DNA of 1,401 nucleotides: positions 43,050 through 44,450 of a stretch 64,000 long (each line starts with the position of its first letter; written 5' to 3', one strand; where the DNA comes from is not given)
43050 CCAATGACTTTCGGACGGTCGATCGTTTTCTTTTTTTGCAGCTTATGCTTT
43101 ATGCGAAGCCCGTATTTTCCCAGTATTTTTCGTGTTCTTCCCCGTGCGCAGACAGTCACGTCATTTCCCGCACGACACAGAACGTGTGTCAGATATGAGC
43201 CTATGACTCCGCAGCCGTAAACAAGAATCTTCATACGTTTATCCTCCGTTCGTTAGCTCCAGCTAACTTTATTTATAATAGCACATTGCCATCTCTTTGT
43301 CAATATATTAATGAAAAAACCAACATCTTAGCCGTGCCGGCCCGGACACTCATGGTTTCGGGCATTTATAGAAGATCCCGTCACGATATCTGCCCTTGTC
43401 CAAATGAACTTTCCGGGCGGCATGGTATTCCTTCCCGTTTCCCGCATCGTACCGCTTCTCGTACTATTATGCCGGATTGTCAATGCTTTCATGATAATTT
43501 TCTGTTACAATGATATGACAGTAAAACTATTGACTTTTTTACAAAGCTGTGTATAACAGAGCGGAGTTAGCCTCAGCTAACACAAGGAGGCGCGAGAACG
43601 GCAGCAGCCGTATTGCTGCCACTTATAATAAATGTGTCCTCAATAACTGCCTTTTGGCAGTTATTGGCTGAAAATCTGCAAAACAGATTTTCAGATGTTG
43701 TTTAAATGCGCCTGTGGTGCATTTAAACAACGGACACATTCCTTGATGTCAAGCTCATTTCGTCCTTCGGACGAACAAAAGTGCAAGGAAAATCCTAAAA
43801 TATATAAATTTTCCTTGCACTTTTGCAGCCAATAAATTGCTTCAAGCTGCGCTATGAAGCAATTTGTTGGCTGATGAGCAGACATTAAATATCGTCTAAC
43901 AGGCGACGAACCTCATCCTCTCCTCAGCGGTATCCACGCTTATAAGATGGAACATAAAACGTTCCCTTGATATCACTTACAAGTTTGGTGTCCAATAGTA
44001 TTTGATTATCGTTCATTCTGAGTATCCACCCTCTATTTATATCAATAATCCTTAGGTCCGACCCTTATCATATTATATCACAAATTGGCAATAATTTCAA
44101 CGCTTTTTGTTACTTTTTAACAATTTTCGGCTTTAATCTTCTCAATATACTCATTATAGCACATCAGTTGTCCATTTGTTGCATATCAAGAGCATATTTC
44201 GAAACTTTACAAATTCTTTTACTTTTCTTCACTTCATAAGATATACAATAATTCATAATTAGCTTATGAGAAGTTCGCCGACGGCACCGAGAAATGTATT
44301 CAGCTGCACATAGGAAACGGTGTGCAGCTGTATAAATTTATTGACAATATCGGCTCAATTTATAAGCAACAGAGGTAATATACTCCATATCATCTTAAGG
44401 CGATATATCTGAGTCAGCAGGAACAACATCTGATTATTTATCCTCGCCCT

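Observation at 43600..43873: Seven back-to-back hairpins in 274 bp with an alternative long-range pairing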

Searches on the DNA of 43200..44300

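Call 5: search_rna_families(source=window, start=43200, end=44300, threshold=evalue, max_evalue=10, show_alignments=2)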
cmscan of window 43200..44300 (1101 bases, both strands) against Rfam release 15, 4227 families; matches with E-value up to 10: 10.
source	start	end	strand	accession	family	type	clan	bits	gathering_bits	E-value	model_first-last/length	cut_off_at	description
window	43799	43897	-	RF01927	MIR1222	Gene; miRNA;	-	23.4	90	0.031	1-134/134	no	MIR1222 microRNA precursor family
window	43232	43289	-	RF03091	Clostridium-PBP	Gene; sRNA;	-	21.1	94.4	5.3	1-73/73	no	Clostridium-PBP RNA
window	43778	43823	-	RF03765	mir-2059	Gene; miRNA;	-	19.6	90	0.72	1-68/68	no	mir-2059 microRNA precursor family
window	43777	43875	-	RF01644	ceN59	Gene; snRNA; snoRNA; HACA-box;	-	19.1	50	2.8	1-137/137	no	Caenorhabditis snoRNA ceN59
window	43764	43834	-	RF04164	MIR1507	Gene; miRNA;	-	18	73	0.59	1-107/107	no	MIR1507 microRNA precursor family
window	43763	43836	-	RF03443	mir-2131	Gene; miRNA;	-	16.2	92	6.9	1-89/89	no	mir-2131 microRNA precursor family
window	43776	43825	-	RF00956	MIR1444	Gene; miRNA;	-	16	80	9.8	21-65/85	no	MIR1444 microRNA precursor family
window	43416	43443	-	RF01074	RF_site1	Cis-reg; frameshift_element;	-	15.1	40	9.7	1-40/40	no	Putative RNA-dependent RNA polymerase ribosomal frameshift site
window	43807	43886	-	RF00885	MIR821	Gene; miRNA;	-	14.8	249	5.4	1-275/275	no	MIR821 microRNA precursor family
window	43638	43692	-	RF03036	osmY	Gene; sRNA;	-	13.8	46.9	3.8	1-72/72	no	osmY RNA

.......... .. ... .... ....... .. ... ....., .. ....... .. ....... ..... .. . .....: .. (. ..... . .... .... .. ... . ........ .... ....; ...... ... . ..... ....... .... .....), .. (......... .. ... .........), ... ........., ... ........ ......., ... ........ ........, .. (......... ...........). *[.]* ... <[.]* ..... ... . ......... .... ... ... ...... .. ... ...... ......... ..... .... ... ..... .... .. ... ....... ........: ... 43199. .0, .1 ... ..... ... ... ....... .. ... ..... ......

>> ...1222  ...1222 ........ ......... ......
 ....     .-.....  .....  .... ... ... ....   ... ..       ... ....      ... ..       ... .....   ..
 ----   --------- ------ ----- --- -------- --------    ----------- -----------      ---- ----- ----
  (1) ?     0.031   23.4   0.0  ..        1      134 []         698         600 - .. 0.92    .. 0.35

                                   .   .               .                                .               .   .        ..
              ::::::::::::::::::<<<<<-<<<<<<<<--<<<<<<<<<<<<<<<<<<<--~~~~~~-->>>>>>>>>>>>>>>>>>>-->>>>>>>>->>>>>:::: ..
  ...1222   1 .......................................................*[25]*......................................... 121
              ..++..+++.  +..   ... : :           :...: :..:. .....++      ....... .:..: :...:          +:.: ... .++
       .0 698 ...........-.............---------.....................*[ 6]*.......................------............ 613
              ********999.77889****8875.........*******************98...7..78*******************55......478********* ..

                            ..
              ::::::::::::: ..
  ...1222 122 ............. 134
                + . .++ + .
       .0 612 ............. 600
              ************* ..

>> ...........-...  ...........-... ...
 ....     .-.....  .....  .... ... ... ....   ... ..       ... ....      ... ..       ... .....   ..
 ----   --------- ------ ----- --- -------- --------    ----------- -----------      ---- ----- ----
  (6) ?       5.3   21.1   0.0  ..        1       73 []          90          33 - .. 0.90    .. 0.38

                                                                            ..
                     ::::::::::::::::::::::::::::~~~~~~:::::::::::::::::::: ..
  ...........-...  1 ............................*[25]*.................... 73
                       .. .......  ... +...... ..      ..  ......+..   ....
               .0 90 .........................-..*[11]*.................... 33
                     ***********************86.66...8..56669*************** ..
